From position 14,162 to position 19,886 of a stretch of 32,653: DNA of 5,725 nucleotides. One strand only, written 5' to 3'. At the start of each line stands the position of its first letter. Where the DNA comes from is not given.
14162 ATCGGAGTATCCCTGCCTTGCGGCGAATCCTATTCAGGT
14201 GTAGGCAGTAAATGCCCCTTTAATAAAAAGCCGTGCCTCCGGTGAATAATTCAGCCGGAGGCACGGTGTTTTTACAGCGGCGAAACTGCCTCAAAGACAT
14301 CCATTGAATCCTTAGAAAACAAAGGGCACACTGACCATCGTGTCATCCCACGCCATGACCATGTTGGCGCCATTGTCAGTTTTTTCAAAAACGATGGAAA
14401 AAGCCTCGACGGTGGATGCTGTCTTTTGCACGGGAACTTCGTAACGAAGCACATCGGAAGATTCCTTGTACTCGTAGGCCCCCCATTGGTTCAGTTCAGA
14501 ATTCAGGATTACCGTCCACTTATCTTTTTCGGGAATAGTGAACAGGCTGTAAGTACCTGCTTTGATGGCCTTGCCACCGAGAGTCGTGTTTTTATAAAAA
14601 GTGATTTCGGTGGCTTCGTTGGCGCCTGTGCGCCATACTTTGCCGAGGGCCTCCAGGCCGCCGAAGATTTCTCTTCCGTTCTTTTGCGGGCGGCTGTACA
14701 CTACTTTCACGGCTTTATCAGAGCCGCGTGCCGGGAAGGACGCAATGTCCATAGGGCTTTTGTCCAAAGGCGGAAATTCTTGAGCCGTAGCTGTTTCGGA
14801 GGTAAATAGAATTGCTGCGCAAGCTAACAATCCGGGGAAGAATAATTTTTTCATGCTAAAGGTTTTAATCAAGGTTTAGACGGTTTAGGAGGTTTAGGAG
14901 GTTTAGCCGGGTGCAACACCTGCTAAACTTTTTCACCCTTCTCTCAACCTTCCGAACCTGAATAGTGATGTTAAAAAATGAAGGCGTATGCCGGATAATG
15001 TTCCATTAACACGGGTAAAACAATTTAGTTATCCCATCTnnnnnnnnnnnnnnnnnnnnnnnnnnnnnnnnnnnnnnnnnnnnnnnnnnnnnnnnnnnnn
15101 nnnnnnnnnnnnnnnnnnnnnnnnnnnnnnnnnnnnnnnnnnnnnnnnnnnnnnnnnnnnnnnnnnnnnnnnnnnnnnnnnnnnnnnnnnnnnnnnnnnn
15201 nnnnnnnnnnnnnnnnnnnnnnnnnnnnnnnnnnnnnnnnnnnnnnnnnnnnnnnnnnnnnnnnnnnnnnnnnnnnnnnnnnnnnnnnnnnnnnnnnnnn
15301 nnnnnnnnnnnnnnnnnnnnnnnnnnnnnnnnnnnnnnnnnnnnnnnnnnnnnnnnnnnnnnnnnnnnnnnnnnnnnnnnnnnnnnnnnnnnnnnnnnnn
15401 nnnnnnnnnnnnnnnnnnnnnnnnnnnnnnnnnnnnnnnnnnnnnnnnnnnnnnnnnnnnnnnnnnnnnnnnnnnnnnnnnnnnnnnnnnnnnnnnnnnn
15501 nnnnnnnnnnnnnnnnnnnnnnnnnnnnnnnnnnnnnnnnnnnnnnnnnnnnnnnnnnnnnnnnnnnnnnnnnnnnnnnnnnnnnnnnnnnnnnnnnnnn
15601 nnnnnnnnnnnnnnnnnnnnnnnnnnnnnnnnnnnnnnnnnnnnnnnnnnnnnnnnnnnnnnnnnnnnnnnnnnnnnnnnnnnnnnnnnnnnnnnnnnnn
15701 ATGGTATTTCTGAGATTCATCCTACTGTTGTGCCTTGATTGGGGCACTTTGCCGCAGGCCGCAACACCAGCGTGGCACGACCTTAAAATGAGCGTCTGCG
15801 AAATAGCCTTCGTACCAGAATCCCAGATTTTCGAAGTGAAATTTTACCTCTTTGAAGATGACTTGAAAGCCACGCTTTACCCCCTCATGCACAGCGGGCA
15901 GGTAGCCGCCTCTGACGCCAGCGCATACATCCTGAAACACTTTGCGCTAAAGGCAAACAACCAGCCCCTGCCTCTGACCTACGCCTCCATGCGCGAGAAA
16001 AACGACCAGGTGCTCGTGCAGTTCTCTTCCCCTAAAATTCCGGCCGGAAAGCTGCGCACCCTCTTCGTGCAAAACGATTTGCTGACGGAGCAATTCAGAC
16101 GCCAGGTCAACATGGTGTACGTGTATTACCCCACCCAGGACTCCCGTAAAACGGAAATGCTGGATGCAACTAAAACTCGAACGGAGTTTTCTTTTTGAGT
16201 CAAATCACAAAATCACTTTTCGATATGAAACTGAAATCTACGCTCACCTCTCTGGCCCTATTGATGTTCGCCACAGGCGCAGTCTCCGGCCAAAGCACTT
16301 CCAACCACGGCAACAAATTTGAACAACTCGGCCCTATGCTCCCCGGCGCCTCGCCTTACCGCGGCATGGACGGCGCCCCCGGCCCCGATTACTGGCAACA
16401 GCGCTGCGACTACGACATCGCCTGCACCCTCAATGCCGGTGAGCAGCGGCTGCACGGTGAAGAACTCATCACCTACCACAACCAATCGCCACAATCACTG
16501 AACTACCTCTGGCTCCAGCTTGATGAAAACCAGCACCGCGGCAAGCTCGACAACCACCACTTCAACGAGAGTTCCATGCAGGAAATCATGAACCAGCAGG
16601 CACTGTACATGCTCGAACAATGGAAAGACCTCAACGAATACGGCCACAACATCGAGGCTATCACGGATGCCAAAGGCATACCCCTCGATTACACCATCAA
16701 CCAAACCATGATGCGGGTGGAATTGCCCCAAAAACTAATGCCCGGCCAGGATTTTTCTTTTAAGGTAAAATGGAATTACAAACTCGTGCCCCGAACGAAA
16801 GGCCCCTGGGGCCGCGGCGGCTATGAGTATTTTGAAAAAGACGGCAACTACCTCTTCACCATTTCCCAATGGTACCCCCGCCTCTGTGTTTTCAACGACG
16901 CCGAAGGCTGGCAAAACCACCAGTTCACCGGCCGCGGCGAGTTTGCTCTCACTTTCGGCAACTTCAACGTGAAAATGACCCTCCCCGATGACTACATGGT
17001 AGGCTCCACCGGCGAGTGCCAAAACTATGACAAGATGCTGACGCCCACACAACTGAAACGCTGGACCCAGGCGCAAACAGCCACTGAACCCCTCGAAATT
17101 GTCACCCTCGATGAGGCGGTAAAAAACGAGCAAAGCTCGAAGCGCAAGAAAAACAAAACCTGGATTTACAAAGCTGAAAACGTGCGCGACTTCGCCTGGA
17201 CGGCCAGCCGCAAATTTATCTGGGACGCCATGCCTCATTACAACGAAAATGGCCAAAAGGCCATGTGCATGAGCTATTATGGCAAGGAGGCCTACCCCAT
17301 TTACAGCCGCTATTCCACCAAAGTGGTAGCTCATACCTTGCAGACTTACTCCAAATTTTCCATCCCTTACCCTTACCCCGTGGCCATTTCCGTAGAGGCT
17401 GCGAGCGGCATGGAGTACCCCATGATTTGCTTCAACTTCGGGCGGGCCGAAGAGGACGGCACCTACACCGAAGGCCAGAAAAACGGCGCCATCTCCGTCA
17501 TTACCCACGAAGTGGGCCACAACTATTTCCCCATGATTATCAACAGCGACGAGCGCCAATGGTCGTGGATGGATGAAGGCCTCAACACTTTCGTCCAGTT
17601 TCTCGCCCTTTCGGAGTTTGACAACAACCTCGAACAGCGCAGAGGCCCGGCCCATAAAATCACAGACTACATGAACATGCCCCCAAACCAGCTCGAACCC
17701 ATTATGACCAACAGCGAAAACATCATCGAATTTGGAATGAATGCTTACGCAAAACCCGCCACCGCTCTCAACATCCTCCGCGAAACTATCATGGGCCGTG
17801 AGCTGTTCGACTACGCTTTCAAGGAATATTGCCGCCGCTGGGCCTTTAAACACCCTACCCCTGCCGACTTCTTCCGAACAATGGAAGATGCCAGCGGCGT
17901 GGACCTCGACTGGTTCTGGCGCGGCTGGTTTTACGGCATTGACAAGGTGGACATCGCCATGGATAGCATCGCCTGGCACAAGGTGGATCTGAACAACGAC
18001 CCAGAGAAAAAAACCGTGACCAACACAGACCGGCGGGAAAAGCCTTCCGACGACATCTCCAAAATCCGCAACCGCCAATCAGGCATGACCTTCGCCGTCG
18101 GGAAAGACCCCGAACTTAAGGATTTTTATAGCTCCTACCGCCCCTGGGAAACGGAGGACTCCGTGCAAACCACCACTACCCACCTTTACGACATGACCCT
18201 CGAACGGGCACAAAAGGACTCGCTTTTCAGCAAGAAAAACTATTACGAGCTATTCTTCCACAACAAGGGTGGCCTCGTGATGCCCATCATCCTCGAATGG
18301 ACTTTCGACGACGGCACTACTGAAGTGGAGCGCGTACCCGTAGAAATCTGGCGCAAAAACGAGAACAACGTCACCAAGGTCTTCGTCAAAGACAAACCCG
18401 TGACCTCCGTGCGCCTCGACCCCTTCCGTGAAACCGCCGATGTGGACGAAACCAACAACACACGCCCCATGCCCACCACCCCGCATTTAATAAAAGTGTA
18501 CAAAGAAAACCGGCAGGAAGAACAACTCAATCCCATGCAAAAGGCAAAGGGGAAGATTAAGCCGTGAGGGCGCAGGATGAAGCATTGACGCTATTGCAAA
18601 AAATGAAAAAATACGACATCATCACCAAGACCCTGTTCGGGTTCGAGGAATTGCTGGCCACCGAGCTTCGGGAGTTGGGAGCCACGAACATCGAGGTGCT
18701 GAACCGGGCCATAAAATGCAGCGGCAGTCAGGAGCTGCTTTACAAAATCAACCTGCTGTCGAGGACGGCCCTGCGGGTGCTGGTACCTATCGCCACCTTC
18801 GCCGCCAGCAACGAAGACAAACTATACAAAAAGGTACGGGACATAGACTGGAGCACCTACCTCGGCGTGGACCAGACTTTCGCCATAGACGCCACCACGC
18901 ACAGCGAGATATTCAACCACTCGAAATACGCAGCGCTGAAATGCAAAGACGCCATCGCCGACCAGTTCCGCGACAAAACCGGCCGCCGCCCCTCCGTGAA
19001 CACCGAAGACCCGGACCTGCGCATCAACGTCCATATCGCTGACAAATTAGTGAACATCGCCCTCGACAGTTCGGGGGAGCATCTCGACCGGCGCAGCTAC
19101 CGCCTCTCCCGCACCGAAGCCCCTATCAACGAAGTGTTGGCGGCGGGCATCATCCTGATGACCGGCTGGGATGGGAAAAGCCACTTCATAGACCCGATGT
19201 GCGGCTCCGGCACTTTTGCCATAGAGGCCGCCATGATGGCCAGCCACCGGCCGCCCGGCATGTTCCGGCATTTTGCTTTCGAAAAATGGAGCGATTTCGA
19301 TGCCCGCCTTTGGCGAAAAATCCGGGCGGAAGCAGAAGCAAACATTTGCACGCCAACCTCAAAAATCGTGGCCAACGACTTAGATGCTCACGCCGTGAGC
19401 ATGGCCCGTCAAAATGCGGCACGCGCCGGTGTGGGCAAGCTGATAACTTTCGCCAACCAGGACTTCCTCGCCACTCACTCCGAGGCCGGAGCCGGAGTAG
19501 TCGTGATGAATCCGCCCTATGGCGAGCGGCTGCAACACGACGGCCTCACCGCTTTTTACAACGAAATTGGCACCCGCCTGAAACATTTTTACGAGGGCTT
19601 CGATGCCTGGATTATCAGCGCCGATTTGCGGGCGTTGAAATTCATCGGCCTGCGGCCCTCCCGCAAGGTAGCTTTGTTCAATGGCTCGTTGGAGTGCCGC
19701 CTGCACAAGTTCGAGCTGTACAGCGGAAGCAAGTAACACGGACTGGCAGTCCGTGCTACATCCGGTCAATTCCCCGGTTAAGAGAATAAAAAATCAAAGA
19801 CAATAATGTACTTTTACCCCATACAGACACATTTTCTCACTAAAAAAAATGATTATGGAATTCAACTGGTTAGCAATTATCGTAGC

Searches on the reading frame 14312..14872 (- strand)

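Call 48: search_protein_families(library=pfam, proteins=[window:14312-14872:-], max_evalue=0.0001)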
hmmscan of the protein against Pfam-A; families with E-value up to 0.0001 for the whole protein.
window:14312-14872:- (186 aa): 1 family
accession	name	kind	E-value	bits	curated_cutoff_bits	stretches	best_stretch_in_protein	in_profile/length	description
PF11138.13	DUF2911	-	3.2e-54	183.1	27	1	50-184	10-145/145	Protein of unknown function (DUF2911)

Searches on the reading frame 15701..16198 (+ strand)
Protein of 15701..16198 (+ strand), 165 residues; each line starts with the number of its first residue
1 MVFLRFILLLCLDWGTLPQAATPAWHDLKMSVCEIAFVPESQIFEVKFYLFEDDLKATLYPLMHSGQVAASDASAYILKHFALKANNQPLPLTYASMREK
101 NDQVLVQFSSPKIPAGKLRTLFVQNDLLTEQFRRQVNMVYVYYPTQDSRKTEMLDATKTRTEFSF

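Call 48: search_protein_families(library=pfam, proteins=[window:15701-16198:+], max_evalue=0.0001)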
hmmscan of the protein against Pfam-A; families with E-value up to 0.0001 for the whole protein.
window:15701-16198:+ (165 aa): 1 family
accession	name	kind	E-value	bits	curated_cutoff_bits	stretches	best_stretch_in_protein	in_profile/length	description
PF20420.3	DUF6702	-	1.2e-20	74.4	24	1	24-146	5-134/141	Domain of unknown function (DUF6702)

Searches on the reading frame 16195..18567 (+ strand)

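Call 47: search_protein_families(library=pfam, proteins=[window:16195-18567:+], max_evalue=0.0001)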
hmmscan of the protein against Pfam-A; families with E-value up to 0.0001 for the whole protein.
window:16195-18567:+ (790 aa): 1 family
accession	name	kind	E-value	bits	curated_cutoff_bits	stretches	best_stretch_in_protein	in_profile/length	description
PF01433.26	Peptidase_M1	-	3.8e-15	56.5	27.7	1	378-578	6-218/218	Peptidase family M1 domain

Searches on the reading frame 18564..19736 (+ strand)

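Call 47: search_protein_families(library=pfam, proteins=[window:18564-19736:+], max_evalue=0.0001)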
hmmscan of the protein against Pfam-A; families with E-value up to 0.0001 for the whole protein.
window:18564-19736:+ (390 aa): 4 families
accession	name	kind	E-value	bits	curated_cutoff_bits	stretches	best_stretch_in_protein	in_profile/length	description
PF01170.24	UPF0020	-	1.1e-46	159.4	22.3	1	177-381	1-196/197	RMKL-like, methyltransferase domain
PF02926.22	THUMP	-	1.5e-23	83.5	20.6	1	82-168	2-84/84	THUMP domain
PF22020.1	RlmL_1st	-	1.3e-15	57.5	27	1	19-73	2-55/55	RlmL ferredoxin-like domain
PF05175.20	MTS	-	1.6e-06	28.3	23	1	263-324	53-113/170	Methyltransferase small domain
